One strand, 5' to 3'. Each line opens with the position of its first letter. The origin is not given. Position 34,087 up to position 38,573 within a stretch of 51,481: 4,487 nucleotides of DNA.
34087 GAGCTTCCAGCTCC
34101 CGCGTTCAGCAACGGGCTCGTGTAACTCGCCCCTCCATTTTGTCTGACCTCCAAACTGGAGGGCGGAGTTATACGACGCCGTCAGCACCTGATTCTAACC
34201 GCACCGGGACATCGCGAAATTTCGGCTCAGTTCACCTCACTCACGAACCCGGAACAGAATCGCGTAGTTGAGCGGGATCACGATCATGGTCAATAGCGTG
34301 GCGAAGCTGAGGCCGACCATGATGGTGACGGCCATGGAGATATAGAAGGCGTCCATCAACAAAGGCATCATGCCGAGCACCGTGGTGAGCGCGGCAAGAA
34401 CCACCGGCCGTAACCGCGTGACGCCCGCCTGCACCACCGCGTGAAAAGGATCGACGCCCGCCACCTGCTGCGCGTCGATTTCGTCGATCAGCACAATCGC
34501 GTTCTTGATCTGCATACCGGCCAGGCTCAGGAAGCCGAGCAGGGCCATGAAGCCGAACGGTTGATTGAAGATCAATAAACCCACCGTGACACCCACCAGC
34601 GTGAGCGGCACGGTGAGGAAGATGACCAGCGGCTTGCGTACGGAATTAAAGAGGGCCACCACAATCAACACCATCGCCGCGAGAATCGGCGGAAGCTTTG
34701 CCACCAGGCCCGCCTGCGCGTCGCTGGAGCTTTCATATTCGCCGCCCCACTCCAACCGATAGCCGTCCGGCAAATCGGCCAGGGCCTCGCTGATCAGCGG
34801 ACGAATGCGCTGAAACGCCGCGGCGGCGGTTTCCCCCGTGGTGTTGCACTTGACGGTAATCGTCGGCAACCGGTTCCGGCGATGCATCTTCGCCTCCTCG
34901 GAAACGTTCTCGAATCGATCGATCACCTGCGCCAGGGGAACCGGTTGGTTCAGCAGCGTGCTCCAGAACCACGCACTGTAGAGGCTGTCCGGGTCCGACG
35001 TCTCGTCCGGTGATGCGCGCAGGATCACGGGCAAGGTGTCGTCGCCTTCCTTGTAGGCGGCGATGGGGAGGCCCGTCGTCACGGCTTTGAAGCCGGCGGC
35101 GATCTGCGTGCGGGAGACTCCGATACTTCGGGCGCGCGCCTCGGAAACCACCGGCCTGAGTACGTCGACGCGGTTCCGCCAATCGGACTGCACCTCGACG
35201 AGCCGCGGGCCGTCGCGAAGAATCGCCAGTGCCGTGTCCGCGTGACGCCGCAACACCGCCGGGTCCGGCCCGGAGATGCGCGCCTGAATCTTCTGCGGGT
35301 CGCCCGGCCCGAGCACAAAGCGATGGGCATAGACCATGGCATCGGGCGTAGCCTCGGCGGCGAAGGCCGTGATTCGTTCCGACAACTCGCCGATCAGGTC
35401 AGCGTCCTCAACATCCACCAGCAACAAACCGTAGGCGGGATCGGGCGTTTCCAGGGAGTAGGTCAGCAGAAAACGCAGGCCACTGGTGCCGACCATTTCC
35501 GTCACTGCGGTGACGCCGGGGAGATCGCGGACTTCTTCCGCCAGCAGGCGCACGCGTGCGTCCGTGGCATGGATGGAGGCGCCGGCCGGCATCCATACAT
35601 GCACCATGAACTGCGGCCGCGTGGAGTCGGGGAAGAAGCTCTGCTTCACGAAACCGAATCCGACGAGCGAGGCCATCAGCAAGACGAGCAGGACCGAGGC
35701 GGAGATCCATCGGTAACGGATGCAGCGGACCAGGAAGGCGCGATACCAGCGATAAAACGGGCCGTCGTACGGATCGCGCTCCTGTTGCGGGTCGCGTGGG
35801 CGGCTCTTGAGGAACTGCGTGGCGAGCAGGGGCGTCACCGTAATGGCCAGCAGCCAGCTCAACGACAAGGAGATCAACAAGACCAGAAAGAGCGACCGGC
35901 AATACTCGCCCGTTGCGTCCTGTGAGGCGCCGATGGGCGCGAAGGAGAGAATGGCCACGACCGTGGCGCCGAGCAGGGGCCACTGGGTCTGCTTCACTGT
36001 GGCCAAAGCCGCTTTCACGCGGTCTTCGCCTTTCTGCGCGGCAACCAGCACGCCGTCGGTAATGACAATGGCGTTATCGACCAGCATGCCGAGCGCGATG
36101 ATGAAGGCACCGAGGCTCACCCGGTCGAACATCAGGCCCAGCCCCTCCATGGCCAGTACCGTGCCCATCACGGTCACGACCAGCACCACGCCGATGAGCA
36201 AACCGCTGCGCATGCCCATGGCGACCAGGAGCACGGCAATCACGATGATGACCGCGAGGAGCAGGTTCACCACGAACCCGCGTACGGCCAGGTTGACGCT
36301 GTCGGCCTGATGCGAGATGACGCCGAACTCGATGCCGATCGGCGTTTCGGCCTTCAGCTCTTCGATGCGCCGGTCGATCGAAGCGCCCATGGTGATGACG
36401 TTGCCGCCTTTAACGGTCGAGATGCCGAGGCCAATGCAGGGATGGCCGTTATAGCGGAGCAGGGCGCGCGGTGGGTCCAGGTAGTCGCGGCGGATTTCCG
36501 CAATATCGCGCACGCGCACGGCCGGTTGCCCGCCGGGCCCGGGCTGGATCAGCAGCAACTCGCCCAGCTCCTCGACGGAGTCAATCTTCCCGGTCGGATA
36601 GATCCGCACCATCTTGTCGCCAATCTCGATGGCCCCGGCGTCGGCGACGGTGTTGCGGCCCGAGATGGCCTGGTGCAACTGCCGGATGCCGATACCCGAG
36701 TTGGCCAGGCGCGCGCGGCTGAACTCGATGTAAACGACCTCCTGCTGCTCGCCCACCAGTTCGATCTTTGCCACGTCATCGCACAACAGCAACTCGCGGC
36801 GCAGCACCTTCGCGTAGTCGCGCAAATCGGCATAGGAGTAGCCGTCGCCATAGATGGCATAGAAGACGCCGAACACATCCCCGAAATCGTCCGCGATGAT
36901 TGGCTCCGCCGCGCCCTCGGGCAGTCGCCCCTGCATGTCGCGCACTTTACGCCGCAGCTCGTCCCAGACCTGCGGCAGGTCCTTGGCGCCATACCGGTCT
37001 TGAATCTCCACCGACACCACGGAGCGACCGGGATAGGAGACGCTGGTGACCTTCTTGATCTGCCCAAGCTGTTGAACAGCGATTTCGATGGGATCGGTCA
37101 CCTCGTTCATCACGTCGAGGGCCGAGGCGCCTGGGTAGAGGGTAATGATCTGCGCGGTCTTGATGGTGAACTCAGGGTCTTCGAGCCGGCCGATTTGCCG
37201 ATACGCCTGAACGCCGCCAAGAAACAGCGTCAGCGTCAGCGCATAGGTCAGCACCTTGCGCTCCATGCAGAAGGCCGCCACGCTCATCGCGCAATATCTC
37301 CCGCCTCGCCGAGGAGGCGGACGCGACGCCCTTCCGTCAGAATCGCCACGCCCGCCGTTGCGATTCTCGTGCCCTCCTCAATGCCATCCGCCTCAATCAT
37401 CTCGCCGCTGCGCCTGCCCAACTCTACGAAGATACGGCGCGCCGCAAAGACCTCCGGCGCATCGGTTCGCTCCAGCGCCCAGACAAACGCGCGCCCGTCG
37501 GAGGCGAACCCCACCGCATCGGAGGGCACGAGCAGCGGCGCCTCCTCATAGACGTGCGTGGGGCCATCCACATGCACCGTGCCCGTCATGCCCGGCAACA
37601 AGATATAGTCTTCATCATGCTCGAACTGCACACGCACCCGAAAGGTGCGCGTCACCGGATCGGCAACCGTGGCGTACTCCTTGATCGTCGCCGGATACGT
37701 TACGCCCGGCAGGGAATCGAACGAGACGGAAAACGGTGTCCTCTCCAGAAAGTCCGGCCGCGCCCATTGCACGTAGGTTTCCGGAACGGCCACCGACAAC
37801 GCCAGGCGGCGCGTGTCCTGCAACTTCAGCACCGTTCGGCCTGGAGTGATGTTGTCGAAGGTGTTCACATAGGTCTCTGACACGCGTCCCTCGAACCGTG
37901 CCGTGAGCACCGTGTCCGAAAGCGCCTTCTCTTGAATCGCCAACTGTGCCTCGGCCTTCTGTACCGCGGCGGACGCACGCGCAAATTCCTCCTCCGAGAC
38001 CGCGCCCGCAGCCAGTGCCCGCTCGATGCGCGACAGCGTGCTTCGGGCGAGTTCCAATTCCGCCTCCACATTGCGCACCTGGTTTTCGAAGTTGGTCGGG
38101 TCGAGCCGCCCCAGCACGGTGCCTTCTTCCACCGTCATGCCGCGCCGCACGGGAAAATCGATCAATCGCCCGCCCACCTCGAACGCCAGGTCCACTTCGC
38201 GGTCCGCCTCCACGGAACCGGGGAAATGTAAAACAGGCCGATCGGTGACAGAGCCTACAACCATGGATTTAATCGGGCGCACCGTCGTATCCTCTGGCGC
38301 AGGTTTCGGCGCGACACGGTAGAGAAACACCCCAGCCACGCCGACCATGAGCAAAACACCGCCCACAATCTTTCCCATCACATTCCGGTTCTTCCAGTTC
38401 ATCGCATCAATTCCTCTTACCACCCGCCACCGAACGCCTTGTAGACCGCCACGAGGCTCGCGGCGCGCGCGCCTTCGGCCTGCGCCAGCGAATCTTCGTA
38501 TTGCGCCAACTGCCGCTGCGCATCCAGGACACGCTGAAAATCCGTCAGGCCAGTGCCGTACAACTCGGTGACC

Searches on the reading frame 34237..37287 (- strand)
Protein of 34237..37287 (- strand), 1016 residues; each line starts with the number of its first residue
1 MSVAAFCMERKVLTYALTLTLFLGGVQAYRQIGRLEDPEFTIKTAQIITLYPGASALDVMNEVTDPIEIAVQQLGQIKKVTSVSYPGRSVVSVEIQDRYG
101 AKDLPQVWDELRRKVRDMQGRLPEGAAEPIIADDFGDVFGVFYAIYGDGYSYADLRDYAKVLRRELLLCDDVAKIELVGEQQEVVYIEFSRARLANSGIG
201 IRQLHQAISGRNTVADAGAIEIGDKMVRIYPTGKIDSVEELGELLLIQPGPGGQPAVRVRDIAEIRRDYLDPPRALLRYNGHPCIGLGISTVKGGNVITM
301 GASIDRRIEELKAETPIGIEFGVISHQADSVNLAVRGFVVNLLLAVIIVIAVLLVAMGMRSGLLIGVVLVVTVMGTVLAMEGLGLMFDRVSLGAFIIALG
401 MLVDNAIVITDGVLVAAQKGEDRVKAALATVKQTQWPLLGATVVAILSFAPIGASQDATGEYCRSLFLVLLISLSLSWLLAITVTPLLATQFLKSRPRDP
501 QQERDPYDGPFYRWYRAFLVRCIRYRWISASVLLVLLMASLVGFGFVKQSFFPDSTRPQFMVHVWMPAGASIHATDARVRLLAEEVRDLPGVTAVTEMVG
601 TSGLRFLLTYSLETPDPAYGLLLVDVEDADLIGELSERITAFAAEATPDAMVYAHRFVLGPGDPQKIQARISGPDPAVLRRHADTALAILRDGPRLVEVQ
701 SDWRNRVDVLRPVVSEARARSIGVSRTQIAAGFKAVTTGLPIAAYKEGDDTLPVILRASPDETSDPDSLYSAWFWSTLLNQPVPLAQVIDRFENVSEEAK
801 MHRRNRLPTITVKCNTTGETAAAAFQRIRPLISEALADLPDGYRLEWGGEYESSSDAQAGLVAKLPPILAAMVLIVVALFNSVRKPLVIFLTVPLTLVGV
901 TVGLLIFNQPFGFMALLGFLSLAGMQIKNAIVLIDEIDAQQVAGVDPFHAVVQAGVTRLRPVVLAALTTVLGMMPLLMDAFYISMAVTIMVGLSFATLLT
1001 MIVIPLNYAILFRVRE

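Call 89: search_protein_families(library=pfam, proteins=[window:34237-37287:-], max_evalue=0.00001)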
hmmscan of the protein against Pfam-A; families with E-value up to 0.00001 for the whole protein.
window:34237-37287:- (1016 aa): 1 family
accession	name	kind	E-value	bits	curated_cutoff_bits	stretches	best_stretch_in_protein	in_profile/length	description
PF00873.25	ACR_tran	-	3.8e-143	478.9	28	1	4-1010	2-1019/1021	AcrB/AcrD/AcrF family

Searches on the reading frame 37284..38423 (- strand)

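Call 89: search_protein_families(library=pfam, proteins=[window:37284-38423:-], max_evalue=0.00001)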
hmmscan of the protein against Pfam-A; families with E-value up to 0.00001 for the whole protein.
window:37284-38423:- (379 aa): 2 families
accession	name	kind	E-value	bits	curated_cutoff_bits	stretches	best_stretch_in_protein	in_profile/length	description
PF16576.10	HlyD_D23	-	1.3e-13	51.2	30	1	65-279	6-212/214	Barrel-sandwich domain of CusB or HlyD membrane-fusion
PF13437.12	HlyD_3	-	5.9e-12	46.7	22.2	1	172-276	1-104/106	HlyD family secretion protein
